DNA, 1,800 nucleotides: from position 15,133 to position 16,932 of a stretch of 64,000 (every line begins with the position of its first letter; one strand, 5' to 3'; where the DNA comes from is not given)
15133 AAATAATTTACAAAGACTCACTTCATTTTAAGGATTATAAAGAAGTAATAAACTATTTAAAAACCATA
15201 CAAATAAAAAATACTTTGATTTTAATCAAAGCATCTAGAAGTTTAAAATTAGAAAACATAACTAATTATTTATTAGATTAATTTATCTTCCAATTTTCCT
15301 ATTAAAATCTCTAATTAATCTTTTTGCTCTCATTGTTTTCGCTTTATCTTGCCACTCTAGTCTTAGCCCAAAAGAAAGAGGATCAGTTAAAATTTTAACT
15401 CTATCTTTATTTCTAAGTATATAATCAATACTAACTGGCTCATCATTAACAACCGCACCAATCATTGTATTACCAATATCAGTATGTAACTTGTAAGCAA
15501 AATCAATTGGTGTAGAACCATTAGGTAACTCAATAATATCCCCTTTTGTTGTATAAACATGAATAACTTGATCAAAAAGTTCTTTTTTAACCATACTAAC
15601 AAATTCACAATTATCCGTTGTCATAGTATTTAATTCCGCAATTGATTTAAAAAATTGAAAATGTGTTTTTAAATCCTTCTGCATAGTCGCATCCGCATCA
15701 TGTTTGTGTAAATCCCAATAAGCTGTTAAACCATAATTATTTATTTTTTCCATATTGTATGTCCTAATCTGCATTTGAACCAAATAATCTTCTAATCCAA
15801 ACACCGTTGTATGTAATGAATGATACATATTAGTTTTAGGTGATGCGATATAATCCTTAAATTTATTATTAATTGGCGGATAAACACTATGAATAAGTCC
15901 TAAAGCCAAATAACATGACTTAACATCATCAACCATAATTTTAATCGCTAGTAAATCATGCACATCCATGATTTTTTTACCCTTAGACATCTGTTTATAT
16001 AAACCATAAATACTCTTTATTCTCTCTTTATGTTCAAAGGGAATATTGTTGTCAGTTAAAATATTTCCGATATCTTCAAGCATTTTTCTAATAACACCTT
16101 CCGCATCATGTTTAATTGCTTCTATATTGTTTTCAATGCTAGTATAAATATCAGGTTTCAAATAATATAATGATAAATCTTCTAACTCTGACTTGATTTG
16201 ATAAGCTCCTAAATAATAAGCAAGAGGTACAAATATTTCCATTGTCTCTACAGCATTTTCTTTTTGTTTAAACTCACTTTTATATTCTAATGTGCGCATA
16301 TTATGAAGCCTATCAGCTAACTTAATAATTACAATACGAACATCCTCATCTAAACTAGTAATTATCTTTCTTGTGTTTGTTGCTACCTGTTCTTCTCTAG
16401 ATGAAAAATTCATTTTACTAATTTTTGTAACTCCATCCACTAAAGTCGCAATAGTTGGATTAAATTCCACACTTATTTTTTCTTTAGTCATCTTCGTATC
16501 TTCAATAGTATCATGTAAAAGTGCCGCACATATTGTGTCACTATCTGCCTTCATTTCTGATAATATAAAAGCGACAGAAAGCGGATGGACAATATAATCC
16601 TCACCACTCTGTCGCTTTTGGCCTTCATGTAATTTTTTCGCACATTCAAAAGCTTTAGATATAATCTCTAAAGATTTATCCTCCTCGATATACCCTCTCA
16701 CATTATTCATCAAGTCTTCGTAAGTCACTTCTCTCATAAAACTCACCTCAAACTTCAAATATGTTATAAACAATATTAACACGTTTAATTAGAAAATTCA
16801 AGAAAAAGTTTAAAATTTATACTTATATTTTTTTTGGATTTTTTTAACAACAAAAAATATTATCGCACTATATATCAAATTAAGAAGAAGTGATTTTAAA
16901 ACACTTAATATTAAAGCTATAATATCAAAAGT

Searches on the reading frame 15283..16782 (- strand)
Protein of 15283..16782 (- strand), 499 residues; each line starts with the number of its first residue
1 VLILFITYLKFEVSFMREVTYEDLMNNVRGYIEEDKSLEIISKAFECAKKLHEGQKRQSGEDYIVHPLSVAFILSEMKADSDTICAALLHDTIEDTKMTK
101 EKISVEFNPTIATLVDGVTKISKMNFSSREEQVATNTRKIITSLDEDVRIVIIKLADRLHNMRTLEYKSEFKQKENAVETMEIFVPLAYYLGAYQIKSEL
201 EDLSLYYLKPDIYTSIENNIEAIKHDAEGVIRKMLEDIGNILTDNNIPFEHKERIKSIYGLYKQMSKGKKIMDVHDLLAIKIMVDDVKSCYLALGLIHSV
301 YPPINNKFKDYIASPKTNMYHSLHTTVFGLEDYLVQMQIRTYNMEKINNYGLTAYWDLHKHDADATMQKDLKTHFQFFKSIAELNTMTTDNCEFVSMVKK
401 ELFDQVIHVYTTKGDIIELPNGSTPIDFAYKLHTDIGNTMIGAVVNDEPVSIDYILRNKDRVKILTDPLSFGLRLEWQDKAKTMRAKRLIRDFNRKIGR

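Call 65: search_protein_families(library=pfam, proteins=[window:15283-16782:-], max_evalue=0.00001)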
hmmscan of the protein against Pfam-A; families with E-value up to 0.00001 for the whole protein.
window:15283-16782:- (499 aa): 4 families
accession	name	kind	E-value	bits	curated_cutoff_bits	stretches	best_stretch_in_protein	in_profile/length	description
PF13328.12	HD_4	-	3.4e-41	141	27.2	1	44-192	1-154/156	HD domain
PF04607.23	RelA_SpoT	-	1.2e-27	96.9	27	1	253-357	1-107/113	Region found in RelA / SpoT proteins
PF02824.27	TGS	-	1e-20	74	22.2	1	407-466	1-60/60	TGS domain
PF01966.28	HD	-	4.7e-12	46.7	22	1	64-162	2-116/116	HD domain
